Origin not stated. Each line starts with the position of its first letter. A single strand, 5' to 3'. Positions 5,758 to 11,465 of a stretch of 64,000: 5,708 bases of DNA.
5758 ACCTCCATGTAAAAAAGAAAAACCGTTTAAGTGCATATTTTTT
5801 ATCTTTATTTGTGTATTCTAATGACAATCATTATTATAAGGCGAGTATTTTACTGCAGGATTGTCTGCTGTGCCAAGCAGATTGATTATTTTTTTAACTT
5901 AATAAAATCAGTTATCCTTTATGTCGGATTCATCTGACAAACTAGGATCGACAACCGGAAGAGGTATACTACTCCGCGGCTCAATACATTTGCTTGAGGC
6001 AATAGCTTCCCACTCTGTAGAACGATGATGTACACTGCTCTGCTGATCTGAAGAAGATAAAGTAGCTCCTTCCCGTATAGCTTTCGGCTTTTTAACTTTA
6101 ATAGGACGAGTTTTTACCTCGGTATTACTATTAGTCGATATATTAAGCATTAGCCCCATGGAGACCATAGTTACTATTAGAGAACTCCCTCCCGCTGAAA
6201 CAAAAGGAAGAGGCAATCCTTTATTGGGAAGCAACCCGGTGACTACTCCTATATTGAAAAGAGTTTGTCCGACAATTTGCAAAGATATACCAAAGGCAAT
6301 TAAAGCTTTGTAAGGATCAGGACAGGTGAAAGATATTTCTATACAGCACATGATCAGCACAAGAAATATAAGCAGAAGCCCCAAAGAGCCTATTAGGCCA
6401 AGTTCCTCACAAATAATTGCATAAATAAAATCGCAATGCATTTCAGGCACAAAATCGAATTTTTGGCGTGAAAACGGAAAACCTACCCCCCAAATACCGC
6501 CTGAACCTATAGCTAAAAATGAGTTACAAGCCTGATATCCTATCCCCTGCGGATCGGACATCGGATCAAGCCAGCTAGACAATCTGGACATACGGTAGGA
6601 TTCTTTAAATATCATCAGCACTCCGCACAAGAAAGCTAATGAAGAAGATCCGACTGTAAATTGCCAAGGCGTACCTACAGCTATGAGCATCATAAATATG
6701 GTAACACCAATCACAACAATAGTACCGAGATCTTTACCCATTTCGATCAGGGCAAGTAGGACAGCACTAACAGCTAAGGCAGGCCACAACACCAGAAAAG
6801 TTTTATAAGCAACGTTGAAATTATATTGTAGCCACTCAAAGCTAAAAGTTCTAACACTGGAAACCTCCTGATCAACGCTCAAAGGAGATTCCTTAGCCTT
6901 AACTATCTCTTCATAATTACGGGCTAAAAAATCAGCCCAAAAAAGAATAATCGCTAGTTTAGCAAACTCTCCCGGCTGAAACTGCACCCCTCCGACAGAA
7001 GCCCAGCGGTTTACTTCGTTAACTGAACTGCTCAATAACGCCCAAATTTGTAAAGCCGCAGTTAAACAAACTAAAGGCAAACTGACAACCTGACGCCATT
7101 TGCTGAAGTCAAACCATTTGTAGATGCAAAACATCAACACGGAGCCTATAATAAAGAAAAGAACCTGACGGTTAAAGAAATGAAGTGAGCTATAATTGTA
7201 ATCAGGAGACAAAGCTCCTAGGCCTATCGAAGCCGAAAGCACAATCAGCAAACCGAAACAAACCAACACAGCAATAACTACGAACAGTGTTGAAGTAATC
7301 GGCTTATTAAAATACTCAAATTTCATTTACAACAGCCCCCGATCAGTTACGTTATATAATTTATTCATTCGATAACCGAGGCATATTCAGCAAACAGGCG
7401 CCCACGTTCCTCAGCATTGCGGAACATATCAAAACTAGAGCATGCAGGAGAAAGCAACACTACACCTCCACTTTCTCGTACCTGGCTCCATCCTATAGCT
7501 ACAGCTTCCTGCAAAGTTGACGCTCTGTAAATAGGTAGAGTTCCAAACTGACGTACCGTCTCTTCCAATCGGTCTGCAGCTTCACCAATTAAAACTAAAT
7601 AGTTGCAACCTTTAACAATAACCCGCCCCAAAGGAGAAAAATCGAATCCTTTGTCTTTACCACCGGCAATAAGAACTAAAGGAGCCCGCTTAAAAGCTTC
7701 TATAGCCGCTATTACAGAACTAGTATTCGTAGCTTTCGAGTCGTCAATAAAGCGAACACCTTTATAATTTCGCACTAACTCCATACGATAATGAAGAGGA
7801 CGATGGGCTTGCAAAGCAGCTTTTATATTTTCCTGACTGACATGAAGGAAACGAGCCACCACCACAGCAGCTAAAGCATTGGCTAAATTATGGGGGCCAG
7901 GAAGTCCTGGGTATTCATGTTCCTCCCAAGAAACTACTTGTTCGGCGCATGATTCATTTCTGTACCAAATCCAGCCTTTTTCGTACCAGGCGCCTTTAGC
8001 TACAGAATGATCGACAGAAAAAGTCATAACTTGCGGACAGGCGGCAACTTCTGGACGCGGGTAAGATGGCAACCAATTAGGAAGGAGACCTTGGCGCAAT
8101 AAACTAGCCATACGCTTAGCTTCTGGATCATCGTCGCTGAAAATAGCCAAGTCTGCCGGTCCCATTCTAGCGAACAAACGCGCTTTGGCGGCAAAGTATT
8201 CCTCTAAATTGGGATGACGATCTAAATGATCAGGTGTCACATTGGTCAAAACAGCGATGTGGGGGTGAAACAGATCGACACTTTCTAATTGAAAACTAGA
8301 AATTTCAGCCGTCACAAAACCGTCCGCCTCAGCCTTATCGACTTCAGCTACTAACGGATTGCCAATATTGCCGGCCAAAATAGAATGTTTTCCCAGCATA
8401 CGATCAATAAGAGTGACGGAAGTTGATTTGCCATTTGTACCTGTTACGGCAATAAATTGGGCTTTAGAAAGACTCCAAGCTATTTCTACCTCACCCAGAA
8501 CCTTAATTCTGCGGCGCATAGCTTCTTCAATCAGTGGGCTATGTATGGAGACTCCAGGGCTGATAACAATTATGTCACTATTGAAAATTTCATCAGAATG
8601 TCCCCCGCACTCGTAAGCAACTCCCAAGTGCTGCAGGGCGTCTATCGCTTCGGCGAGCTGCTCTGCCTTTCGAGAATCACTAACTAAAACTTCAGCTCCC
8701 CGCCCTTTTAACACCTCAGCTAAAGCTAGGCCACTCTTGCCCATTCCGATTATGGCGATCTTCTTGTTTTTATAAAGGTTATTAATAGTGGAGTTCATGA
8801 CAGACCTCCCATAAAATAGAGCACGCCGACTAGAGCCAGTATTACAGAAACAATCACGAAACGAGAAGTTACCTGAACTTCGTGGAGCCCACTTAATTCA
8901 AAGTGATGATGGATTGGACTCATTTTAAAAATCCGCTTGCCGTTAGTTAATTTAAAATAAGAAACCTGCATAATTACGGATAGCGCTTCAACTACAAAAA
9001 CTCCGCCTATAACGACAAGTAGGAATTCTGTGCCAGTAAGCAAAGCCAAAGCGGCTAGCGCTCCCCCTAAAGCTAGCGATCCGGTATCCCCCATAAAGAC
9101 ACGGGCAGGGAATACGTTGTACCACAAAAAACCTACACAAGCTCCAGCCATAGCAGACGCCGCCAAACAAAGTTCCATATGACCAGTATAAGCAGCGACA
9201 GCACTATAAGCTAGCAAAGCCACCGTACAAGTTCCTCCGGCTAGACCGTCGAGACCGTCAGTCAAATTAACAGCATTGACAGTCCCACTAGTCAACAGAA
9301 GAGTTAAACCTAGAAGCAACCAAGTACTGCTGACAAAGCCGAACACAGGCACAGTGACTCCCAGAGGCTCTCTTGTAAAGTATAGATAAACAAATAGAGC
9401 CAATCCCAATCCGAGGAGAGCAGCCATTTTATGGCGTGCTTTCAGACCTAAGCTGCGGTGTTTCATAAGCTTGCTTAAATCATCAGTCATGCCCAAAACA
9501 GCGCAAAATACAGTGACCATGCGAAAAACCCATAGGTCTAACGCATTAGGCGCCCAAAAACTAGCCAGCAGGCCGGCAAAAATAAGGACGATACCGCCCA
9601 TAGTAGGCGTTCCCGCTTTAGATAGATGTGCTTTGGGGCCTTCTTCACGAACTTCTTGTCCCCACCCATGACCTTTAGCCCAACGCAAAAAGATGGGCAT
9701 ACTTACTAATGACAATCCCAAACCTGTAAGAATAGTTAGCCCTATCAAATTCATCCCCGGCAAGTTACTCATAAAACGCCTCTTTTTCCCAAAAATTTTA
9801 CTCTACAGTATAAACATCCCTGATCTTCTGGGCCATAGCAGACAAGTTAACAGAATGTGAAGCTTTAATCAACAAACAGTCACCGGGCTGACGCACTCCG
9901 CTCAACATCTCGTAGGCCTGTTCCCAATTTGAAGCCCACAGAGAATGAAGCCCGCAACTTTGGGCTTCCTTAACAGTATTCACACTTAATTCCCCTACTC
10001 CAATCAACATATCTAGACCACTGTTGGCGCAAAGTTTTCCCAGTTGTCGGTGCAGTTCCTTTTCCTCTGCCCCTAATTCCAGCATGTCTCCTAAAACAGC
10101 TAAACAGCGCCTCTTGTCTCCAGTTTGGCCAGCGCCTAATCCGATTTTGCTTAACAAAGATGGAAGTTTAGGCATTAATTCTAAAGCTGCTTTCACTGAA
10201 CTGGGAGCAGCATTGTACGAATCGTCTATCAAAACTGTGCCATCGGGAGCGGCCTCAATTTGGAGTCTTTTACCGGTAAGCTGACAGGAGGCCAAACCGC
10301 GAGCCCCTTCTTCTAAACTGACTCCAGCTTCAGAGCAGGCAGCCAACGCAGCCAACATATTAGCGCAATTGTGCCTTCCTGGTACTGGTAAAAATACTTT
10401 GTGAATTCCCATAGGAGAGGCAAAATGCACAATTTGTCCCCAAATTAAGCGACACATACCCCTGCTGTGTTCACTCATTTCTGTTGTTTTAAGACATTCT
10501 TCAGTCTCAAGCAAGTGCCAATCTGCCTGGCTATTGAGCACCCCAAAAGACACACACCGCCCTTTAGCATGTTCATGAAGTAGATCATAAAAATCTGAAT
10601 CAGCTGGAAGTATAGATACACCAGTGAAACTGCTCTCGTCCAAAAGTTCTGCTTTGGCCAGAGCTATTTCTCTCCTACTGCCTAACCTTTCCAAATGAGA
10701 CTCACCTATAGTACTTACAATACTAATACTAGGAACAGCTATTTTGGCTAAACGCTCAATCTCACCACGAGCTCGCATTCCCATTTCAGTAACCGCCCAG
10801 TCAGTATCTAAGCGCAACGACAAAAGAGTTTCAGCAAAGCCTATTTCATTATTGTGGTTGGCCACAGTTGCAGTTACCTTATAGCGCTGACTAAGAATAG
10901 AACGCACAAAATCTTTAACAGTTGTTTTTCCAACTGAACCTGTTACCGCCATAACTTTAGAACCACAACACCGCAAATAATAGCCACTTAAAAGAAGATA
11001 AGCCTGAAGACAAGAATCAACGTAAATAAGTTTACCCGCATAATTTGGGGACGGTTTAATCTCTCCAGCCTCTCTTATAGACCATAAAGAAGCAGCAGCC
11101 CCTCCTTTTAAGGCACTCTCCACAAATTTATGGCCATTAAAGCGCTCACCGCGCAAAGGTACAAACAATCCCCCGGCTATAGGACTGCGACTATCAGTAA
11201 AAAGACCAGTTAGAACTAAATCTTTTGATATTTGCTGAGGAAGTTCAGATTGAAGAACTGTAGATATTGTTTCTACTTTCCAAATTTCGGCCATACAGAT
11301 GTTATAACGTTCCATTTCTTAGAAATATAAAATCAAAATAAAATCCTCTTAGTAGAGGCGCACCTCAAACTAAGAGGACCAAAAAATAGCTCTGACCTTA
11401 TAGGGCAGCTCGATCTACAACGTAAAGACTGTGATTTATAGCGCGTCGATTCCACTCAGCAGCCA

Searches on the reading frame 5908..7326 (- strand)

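Call 9: search_protein_families(library=pfam, proteins=[window:5908-7326:-], max_evalue=0.001)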
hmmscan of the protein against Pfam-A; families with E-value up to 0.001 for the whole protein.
window:5908-7326:- (472 aa): 1 family
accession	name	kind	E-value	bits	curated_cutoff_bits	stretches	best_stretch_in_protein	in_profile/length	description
PF01098.24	FTSW_RODA_SPOVE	-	4.4e-88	296.1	26.4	1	14-401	4-355/356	Cell cycle protein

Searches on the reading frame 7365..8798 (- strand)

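Call 9: search_protein_families(library=pfam, proteins=[window:7365-8798:-], max_evalue=0.001)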
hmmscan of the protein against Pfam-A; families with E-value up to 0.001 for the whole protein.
window:7365-8798:- (477 aa): 8 families
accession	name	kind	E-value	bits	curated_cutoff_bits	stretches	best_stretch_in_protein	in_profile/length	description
PF08245.18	Mur_ligase_M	-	9.5e-27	94.7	24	1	118-233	1-134/200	Mur ligase middle domain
PF02875.26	Mur_ligase_C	-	4.5e-16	60.3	28.4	1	338-453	2-127/127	Mur ligase, glutamate ligase domain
PF21799.2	MurD-like_N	-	9.9e-16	58.2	27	1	12-102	1-88/88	Mur ligase MurD-like, N-terminal domain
PF21377.3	MurD_N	-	2.3e-11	44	24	1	13-87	1-74/76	MurD N-terminal domain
PF03807.23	F420_oxidored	-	3.5e-06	27.9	21.6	1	13-93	1-79/94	NADP oxidoreductase coenzyme F420-dependent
PF07991.19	KARI_N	-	4e-05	23.7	20.6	1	10-54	3-47/165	Acetohydroxy acid isomeroreductase, NADPH-binding domain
PF02826.25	2-Hacid_dh_C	-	0.0002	21.2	25.1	1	9-48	34-73/178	D-isomer specific 2-hydroxyacid dehydrogenase, NAD binding domain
PF01210.29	NAD_Gly3P_dh_N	-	0.00089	19.7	23.1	0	13-52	1-38/158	NAD-dependent glycerol-3-phosphate dehydrogenase N-terminus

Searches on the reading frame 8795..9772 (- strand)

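Call 9: search_protein_families(library=pfam, proteins=[window:8795-9772:-], max_evalue=0.001)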
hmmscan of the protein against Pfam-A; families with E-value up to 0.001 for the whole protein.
window:8795-9772:- (325 aa): 2 families
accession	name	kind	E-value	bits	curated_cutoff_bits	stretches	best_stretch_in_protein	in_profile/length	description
PF00953.26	Glycos_transf_4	-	5.3e-35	121.2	27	1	81-245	2-158/160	Glycosyl transferase family 4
PF10555.14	MraY_sig1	-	9.6e-05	22.1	20.1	1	52-63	1-12/13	Phospho-N-acetylmuramoyl-pentapeptide-transferase signature 1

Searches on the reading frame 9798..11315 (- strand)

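Call 9: search_protein_families(library=pfam, proteins=[window:9798-11315:-], max_evalue=0.001)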
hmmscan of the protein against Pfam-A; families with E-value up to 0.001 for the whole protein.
window:9798-11315:- (505 aa): 3 families
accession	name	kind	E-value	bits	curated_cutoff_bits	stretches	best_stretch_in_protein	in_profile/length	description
PF08245.18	Mur_ligase_M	-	4.9e-38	131.5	24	1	124-327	1-200/200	Mur ligase middle domain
PF02875.26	Mur_ligase_C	-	1.1e-12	49.3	28.4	1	350-486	2-126/127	Mur ligase, glutamate ligase domain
PF01225.30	Mur_ligase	-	0.0006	20.6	21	0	36-82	3-54/95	Mur ligase family, catalytic domain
